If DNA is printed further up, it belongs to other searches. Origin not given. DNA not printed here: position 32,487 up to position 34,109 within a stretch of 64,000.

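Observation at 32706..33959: Signal-peptide-less reductive-dehalogenase homolog translationally coupled to a tryptophanase / tyrosine-phenol-lyase gene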

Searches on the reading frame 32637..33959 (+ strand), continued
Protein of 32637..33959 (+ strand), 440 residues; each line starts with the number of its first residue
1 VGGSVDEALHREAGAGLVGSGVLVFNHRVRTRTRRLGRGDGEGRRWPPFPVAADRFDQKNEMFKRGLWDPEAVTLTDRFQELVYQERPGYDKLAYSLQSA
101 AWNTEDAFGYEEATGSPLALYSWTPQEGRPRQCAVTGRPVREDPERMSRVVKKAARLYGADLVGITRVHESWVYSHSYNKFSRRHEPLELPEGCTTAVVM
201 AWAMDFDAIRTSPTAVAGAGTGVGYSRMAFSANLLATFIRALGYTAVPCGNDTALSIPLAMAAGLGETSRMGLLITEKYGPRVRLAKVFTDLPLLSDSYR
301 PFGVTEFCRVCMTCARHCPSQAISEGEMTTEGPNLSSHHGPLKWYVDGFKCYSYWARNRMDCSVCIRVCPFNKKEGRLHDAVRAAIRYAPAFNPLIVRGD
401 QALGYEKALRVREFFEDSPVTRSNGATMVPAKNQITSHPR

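Call 12: find_related_loci(query=A1, collection=genome_contigs, flank=10000)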
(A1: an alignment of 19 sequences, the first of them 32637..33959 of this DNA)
Query A1 (440 aa) in genome_contigs; peptide patterns used: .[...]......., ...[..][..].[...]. (x = any residue, [..] = any of these).
590 stretches matched a pattern; 253 encode a relative of the query (tblastn E <= 1e-3); the best 80 are kept; 79 distinct loci.
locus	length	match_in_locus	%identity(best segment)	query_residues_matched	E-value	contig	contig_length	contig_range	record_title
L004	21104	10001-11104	62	48-415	1e-144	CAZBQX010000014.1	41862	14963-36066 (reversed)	MAG TPA_asm: uncultured Syntrophales bacterium isolate binchicken_co20_406 genome assembly, contig: NODE_2090_length_418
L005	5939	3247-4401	56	49-433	4e-145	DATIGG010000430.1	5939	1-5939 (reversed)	MAG TPA_asm: Thermodesulfobacteriota bacterium isolate SMAG_U16415 k141_1411555, whole genome shotgun sequence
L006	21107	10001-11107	58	49-417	8e-144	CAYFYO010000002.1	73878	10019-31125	MAG TPA_asm: uncultured Thermodesulfobacteriota bacterium isolate ERP108616_co2_127 genome assembly, contig: NODE_295_le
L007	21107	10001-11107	58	49-416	3e-143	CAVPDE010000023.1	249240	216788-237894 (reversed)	MAG: uncultured delta proteobacterium isolate MFD00032.bin.1.156 genome assembly, contig: contig_72516, whole genome sho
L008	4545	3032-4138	61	48-416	3e-145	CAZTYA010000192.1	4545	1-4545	MAG TPA_asm: uncultured Syntrophales bacterium isolate binchicken_co27_416 genome assembly, contig: NODE_33495_length_45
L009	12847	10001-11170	55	26-416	1e-142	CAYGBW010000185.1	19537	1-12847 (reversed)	MAG TPA_asm: uncultured Thermodesulfobacteriota bacterium isolate ERP108616_co1_403 genome assembly, contig: k119_151357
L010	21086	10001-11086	58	48-409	3e-141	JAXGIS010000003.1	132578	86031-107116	MAG: Thermoleophilia bacterium isolate AnMBR.bin144 bin144_3, whole genome shotgun sequence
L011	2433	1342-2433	57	48-412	7e-150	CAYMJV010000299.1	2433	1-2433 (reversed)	MAG TPA_asm: uncultured Syntrophaceae bacterium isolate binchicken_co378_81 genome assembly, contig: NODE_45990_length_2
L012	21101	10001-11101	58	49-415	5e-141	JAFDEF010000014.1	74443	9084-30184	MAG: Deltaproteobacteria bacterium isolate Meg19_1012_Bin_503 Meg19_1012_Bin_503_scaffold_334, whole genome shotgun sequ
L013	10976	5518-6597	60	48-407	6e-140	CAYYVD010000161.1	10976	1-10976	MAG TPA_asm: uncultured Desulfobacterales bacterium isolate SRP141376_co2_252 genome assembly, contig: NODE_11367_length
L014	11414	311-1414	56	48-415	2e-139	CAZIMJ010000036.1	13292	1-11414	MAG TPA_asm: uncultured Eubacteriales bacterium isolate SRP185410_co1_364 genome assembly, contig: k141_628309, whole ge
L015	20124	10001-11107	56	48-416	5e-139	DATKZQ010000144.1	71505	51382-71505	MAG TPA_asm: Desulfatiglandales bacterium isolate SMAG_U14249 k141_825234, whole genome shotgun sequence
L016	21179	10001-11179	55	28-418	4e-139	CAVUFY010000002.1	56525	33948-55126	MAG: uncultured delta proteobacterium isolate MFD02416.bin.2.150 genome assembly, contig: contig_107911, whole genome sh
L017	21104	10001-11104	57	48-415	1e-138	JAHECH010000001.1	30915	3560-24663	MAG: Deltaproteobacteria bacterium isolate Ww165 NODE_2395_length_30915_cov_2.565954, whole genome shotgun sequence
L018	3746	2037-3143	56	48-416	7e-143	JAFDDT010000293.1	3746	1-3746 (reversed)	MAG: Deltaproteobacteria bacterium isolate Meg19_1012_Bin_230 Meg19_1012_Bin_230_scaffold_152064, whole genome shotgun s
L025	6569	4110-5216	56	48-416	2e-135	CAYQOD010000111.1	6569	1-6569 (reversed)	MAG TPA_asm: uncultured Thermodesulfobacteriota bacterium isolate binchicken_co252_14 genome assembly, contig: NODE_1399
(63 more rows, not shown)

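Call 17: find_encoding_contigs(protein=P0003, flank=8000, max_places=4)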
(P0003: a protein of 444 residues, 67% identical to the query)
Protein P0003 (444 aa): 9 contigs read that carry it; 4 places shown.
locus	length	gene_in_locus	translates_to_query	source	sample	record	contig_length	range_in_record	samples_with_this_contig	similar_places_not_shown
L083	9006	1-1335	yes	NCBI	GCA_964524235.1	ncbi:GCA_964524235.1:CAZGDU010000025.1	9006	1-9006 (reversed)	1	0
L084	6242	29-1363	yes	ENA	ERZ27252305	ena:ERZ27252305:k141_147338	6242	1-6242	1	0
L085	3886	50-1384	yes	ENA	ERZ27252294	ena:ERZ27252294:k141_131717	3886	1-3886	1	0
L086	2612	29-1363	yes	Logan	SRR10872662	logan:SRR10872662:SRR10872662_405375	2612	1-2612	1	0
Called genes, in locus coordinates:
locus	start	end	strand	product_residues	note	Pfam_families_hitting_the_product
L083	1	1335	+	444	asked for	PF12838:Fer4_7 (weak), PF13484:Fer4_16 (weak)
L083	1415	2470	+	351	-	PF00248:Aldo_ket_red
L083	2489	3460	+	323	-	PF02423:OCD_Mu_crystall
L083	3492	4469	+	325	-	PF00291:PALP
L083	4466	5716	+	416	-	PF00291:PALP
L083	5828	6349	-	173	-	-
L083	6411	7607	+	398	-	PF07690:MFS_1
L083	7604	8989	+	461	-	PF00890:FAD_binding_2 (weak), PF01266:DAO (faint), PF12831:FAD_oxidored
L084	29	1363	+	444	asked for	PF12838:Fer4_7 (weak), PF13484:Fer4_16 (weak)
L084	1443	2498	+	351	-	PF00248:Aldo_ket_red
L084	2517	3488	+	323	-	PF02423:OCD_Mu_crystall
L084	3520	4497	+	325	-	PF00291:PALP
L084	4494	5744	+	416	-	PF00291:PALP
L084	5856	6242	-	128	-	?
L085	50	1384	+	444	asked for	PF12838:Fer4_7 (weak), PF13484:Fer4_16 (weak)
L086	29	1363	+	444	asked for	PF12838:Fer4_7 (weak), PF13484:Fer4_16 (weak)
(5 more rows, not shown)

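Call 18: find_encoding_contigs(protein=P0008, flank=8000, max_places=3)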
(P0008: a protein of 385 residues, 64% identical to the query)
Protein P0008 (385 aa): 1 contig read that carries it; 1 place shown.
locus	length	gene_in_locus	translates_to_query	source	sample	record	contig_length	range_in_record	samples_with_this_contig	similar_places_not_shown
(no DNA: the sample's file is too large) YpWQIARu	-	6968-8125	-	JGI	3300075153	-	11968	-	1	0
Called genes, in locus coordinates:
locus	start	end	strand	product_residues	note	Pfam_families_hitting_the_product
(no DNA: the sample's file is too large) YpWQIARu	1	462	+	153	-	?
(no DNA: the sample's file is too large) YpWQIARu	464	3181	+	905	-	PF02653:BPD_transp_2, PF00005:ABC_tran, PF13304:AAA_21 (faint), PF12399:BCA_ABC_TP_C, PF00005:ABC_tran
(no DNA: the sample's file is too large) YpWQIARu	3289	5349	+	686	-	PF04879:Molybdop_Fe4S4, PF00384:Molybdopterin, PF01568:Molydop_binding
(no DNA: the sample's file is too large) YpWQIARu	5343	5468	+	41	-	-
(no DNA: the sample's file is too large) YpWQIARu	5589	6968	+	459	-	PF01212:Beta_elim_lyase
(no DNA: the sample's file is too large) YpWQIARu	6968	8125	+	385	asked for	PF12838:Fer4_7 (weak), PF13484:Fer4_16 (weak)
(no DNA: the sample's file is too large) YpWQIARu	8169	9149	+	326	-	PF00248:Aldo_ket_red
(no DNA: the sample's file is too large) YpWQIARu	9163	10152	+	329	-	PF02423:OCD_Mu_crystall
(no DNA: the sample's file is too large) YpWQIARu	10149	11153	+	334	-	PF00291:PALP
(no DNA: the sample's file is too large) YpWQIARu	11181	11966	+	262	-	?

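Call 19: find_encoding_contigs(protein=P0004, flank=8000, max_places=4)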
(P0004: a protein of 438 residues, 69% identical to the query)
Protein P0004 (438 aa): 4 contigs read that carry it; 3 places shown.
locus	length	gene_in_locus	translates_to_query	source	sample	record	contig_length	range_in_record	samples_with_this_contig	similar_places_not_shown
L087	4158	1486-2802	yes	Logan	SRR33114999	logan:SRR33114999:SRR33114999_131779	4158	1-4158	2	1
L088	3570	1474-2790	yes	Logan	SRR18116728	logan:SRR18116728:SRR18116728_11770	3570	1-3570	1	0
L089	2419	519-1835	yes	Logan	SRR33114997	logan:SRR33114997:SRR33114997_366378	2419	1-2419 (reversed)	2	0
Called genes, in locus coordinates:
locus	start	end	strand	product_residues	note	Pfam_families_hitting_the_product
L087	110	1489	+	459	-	PF01212:Beta_elim_lyase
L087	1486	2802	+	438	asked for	PF13486:Dehalogenase (faint), PF12838:Fer4_7 (weak), PF13484:Fer4_16 (weak)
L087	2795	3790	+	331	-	PF02423:OCD_Mu_crystall, PF01488:Shikimate_DH, PF03807:F420_oxidored (weak)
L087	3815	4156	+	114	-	?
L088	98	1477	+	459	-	PF01212:Beta_elim_lyase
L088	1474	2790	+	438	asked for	PF13486:Dehalogenase (faint), PF12838:Fer4_7 (weak), PF13484:Fer4_16 (weak)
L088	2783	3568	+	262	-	?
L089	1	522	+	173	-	?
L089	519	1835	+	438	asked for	PF13486:Dehalogenase (faint), PF12838:Fer4_7 (weak), PF13484:Fer4_16 (weak)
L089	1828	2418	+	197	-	?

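Call 22: find_related_loci(query=A2, collection=metagenome_contigs, flank=10000)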
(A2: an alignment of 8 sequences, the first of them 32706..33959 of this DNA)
Query A2 (417 aa) in metagenome_contigs; peptide patterns used: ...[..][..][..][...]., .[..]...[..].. (x = any residue, [..] = any of these).
598 stretches matched a pattern (row limit reached: there are more); 269 encode a relative of the query (tblastn E <= 1e-3); the best 80 are kept; 80 distinct loci.
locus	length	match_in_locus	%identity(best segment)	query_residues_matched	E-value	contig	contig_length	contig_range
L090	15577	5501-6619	82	22-394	0e+0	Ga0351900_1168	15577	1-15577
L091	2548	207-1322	67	22-393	0e+0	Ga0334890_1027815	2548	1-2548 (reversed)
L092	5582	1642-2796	60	9-393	1e-153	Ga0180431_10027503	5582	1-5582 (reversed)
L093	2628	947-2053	58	25-393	2e-156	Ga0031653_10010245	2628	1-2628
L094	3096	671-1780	58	24-393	4e-153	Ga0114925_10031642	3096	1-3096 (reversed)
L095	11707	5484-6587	62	25-392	4e-145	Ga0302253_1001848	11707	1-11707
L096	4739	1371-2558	55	26-413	4e-147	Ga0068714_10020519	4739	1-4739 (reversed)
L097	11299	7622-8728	57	25-393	1e-144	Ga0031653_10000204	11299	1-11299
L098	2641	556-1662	57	25-393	2e-152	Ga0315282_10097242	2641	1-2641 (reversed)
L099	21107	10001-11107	57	25-393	2e-144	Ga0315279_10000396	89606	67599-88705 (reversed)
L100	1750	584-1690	57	26-393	9e-156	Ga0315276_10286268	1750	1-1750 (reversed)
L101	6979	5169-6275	59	25-393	7e-144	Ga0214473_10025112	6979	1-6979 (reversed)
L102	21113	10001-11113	56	24-393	9e-144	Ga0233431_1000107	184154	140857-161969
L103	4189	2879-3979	58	26-392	4e-147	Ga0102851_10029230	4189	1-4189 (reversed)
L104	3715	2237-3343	58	25-393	3e-148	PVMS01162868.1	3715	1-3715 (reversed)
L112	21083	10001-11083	57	25-384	5e-141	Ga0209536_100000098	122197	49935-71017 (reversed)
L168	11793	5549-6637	45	32-394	3e-103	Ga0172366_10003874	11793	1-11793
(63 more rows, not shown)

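Call 24: find_encoding_contigs(protein=P0001, flank=10000, max_places=2)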
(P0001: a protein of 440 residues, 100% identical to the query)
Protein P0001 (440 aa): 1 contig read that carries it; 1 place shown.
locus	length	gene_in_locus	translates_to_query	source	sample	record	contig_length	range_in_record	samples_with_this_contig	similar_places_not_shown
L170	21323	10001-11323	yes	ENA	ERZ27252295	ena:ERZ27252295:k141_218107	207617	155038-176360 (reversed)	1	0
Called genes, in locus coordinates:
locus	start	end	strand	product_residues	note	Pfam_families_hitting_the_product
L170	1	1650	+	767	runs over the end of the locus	PF01315:Ald_Xan_dh_C, PF02738:MoCoBD_1, PF20256:MoCoBD_2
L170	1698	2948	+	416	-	PF00266:Aminotran_5, PF00155:Aminotran_1_2 (faint)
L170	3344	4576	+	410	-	PF13433:Peripla_BP_5, PF13458:Peripla_BP_6, PF01094:ANF_receptor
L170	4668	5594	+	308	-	PF02653:BPD_transp_2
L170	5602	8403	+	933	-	PF02653:BPD_transp_2, PF00005:ABC_tran, PF13304:AAA_21 (faint), PF12399:BCA_ABC_TP_C, PF00005:ABC_tran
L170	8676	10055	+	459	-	PF01212:Beta_elim_lyase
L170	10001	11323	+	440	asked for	PF12838:Fer4_7 (weak), PF13484:Fer4_16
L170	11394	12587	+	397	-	PF07690:MFS_1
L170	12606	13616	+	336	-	PF00296:Bac_luciferase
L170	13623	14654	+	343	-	PF00892:EamA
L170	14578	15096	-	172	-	PF01323:DSBA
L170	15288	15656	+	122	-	-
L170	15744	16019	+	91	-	-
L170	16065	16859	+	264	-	PF00753:Lactamase_B, PF19583:ODP (faint), PF12706:Lactamase_B_2 (weak)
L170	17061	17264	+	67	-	PF20095:DUF6485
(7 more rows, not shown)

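Call 43: predict_structure(alignment_id=A3)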
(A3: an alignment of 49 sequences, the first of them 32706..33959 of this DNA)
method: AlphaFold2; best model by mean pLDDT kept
length: 417 residues; sequences in the alignment: 49
mean_pLDDT: 81.9   pTM: 0.84
mean pLDDT of the five models: 81.9, 81.2, 79.2, 77.8, 71.7
residues with pLDDT >= 90: 167; 70-90: 179; 50-70: 38; < 50: 33
segments of 3 or more residues with pLDDT < 50: 1-21, 396-401
pLDDT, mean of each block of 10 residues (from residue 1): 35 39 67 80 89 81 81 88 80 76 66 87 98 98 89 86 88 96 88 88 91 93 86 89 89 94 95 94 92 83 70 56 83 84 90 92 96 94 88 62 51 54
secondary structure, 60 per line:
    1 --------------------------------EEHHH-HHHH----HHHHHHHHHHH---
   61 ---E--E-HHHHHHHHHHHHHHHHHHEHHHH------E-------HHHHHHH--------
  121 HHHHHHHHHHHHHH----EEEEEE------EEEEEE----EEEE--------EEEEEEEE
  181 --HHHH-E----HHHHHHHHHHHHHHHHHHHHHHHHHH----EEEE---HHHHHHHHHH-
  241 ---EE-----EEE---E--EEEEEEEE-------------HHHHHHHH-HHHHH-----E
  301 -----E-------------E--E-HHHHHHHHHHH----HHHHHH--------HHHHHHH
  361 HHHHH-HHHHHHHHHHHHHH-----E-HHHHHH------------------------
elements in order: H39-42 H47-57 H69-86 H88-91 H106-112 H121-134 E139-144 E151-156 E161-164 E173-180 H183-186 H193-218 E223-226 H230-239 E251-253 E260-267 H281-288 H290-294 H325-335 H340-345 H354-365 H367-380 H388-393
